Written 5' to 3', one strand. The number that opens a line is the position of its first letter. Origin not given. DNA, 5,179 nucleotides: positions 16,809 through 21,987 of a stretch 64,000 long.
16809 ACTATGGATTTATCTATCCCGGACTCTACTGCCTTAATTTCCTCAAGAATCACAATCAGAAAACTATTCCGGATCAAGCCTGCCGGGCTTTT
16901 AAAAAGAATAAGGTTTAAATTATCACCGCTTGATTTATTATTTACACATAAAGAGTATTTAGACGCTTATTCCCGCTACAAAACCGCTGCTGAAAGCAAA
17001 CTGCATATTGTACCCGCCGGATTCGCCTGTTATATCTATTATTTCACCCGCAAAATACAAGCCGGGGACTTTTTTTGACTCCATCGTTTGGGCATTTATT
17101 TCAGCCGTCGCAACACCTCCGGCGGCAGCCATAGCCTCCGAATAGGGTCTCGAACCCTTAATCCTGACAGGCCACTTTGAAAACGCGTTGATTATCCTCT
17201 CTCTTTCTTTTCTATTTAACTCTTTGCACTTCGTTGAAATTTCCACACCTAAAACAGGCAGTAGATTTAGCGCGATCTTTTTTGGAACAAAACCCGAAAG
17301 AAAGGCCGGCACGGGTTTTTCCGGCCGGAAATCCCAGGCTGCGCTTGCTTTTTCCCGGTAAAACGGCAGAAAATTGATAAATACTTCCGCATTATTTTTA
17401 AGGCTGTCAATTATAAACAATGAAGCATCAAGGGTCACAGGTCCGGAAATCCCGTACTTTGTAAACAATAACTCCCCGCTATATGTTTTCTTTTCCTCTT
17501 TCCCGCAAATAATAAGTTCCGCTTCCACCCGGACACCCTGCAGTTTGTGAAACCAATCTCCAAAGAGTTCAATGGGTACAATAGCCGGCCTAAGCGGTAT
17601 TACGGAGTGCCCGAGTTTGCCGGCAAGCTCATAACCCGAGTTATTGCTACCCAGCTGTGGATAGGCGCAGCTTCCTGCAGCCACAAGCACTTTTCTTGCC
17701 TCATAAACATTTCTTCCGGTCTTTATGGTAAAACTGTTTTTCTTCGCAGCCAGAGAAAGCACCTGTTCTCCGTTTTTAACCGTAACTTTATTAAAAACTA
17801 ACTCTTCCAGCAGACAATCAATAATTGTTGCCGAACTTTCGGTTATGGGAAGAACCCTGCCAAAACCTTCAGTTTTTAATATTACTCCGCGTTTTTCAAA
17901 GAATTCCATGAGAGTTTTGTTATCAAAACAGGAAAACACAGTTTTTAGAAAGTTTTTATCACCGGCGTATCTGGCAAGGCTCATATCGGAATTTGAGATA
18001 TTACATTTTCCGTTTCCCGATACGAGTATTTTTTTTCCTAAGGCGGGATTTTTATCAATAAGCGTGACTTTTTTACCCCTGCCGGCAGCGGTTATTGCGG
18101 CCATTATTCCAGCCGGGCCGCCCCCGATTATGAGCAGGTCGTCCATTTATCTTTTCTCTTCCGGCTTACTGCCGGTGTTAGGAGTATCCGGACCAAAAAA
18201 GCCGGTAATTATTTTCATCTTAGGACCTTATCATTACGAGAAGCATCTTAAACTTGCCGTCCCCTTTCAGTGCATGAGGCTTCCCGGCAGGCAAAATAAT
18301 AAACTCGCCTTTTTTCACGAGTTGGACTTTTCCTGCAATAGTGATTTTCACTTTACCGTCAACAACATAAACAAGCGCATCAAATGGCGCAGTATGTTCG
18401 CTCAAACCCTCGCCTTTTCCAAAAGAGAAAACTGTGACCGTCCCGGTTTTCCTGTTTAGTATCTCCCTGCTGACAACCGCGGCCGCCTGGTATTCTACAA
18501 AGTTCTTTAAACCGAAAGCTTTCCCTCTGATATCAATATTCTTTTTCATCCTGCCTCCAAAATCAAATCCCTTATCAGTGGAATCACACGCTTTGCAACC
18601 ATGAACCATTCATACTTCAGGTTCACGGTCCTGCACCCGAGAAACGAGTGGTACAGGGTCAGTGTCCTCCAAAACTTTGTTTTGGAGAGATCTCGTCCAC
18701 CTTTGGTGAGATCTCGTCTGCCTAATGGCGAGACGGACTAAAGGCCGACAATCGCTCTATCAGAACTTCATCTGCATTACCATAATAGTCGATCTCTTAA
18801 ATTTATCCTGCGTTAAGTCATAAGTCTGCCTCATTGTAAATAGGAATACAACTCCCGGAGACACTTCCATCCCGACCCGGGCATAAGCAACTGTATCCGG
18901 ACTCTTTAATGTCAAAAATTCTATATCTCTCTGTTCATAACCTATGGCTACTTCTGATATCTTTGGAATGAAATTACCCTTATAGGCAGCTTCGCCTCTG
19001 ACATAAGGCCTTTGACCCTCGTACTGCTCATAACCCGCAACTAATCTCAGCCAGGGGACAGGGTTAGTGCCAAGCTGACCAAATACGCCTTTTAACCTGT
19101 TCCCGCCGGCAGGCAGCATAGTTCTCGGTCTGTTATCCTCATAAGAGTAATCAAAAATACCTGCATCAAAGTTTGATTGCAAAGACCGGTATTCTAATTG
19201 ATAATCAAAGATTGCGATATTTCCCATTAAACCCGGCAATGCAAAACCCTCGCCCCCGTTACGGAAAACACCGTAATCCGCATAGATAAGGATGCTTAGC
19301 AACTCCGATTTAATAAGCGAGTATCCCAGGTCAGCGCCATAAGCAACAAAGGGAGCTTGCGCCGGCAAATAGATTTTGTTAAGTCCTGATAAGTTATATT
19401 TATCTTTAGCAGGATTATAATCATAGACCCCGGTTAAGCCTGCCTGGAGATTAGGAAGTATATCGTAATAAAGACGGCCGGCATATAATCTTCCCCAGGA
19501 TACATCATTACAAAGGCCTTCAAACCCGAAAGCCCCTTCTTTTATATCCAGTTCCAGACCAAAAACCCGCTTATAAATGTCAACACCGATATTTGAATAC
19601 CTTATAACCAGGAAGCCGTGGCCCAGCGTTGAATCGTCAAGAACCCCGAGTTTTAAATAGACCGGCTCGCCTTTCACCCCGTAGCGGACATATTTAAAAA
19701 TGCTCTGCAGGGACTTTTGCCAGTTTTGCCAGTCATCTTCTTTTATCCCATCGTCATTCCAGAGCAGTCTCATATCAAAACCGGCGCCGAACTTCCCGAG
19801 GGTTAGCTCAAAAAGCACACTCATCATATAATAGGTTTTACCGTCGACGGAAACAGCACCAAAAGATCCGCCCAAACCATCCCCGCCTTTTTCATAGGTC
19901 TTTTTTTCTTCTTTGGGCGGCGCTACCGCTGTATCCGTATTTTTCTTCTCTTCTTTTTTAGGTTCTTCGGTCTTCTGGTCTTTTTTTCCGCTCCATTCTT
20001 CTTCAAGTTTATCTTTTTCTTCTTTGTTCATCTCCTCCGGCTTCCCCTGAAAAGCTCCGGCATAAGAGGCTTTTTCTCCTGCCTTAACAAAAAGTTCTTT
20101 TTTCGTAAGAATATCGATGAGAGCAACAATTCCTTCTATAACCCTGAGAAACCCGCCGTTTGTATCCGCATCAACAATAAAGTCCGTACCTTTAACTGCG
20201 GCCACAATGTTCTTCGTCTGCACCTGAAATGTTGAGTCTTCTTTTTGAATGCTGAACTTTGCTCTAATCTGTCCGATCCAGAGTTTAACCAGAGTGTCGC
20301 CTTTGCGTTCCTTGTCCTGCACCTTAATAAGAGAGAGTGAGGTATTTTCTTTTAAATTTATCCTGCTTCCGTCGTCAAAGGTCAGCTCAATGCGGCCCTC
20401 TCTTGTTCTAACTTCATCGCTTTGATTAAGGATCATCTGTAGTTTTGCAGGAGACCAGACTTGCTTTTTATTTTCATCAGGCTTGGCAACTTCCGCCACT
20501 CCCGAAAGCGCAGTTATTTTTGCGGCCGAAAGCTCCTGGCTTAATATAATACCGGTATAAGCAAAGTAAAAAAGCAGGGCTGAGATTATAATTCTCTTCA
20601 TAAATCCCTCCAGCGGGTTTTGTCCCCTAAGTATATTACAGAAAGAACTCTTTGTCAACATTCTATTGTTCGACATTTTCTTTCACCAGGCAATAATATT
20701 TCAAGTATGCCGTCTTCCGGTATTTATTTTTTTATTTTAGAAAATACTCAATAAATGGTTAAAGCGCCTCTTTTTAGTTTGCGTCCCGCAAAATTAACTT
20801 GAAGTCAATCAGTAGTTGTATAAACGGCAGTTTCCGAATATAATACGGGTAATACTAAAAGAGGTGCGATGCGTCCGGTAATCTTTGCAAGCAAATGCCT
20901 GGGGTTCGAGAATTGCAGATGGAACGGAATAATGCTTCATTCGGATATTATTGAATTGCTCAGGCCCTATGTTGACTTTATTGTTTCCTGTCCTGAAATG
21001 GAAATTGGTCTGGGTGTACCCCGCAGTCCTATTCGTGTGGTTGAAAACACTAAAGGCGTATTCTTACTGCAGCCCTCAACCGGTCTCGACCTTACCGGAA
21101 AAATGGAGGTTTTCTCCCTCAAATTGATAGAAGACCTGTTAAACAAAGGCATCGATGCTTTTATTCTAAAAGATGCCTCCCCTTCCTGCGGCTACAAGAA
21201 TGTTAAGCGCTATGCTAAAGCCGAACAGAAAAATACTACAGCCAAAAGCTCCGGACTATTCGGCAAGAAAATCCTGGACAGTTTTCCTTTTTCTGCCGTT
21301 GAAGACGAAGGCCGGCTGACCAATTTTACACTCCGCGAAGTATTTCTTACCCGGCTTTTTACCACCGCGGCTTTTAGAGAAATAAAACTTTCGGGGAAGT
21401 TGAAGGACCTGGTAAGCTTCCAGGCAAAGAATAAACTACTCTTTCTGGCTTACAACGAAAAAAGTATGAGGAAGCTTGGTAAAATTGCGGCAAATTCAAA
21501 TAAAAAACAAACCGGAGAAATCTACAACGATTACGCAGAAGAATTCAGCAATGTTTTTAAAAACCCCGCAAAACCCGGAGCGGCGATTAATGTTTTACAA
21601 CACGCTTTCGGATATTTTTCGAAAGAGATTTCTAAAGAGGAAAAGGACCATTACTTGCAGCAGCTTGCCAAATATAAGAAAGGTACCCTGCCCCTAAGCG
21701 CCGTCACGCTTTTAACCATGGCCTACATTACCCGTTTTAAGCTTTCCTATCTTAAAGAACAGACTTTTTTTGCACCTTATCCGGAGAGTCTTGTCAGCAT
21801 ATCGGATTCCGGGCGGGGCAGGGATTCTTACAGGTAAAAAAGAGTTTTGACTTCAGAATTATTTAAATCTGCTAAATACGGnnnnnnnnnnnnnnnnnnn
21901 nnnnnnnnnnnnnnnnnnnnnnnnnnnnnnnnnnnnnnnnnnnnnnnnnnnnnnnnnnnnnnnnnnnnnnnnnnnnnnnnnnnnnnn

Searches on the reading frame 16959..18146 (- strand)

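Call 58: search_protein_families(library=pfam, proteins=[window:16959-18146:-], max_evalue=0.00001)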
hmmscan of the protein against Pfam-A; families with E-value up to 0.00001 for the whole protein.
window:16959-18146:- (395 aa): 9 families
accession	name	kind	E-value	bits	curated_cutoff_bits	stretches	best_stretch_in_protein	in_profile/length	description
PF03486.20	HI0933_like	-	2.1e-78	263.6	50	1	3-392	2-242/244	HI0933-like protein Rossmann domain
PF22780.1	HI0933_like_1st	-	2.2e-26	93.1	27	1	186-339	1-164/165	HI0933-like protein barrel and H2TH domain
PF13738.12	Pyr_redox_3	-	2.5e-13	50.4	30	1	119-165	94-140/305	Pyridine nucleotide-disulphide oxidoreductase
PF00890.30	FAD_binding_2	-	4.1e-12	46.4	20.4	1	3-52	1-49/414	FAD binding domain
PF01134.28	GIDA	-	2.6e-10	40.4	22.1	0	3-33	1-31/391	Glucose inhibited division protein A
PF12831.13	FAD_oxidored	-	1.4e-09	38.3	27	1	3-37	1-35/416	FAD dependent oxidoreductase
PF07992.20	Pyr_redox_2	-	1.4e-09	38.3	26.1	1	3-159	2-109/291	Pyridine nucleotide-disulphide oxidoreductase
PF01266.30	DAO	-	2.6e-09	37.5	27.9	1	3-37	1-35/353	FAD dependent oxidoreductase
PF13450.12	NAD_binding_8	-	5.7e-06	27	21.9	0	6-37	1-32/68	NAD(P)-binding Rossmann-like domain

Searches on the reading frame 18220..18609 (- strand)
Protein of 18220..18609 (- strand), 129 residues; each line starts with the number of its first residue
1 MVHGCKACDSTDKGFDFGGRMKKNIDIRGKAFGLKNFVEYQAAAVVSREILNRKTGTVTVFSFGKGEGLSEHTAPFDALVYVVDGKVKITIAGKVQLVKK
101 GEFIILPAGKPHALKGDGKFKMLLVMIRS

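Call 58: search_protein_families(library=pfam, proteins=[window:18220-18609:-], max_evalue=0.00001)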
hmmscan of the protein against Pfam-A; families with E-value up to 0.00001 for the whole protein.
window:18220-18609:- (129 aa): 2 families
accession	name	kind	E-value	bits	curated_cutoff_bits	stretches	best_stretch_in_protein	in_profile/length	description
PF07883.17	Cupin_2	-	2.2e-11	43.8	27.2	1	61-126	3-68/70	Cupin domain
PF02311.25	AraC_binding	-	7.1e-06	26.2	21.1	1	69-115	16-62/135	AraC-like ligand binding domain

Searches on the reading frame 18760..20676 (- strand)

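Call 58: search_protein_families(library=pfam, proteins=[window:18760-20676:-], max_evalue=0.00001)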
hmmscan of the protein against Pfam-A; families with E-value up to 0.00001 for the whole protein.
window:18760-20676:- (638 aa): 1 family
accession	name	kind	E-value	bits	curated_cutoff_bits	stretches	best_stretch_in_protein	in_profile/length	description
PF04773.18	FecR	-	4.7e-15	56.2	24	1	87-184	1-96/97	FecR protein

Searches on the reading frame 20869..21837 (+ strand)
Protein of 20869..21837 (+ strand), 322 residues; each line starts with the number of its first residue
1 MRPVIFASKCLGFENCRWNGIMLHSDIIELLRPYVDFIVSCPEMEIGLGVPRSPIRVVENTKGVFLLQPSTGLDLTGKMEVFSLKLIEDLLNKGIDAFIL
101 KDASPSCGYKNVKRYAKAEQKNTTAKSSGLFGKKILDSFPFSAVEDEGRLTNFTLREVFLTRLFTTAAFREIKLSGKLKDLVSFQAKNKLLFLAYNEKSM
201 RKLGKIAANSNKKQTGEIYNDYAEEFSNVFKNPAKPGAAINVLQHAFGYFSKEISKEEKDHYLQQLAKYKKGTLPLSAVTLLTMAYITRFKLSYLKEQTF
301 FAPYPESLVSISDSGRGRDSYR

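Call 58: search_protein_families(library=pfam, proteins=[window:20869-21837:+], max_evalue=0.00001)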
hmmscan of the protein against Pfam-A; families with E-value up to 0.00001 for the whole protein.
window:20869-21837:+ (322 aa): 2 families
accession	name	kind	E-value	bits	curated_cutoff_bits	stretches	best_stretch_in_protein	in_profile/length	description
PF08349.16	DUF1722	-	2.6e-34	118.4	22.5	1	189-305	1-117/117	Protein of unknown function (DUF1722)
PF04463.17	2-thiour_desulf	-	1.4e-30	106.6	34.7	1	5-147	1-141/141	2-thiouracil desulfurase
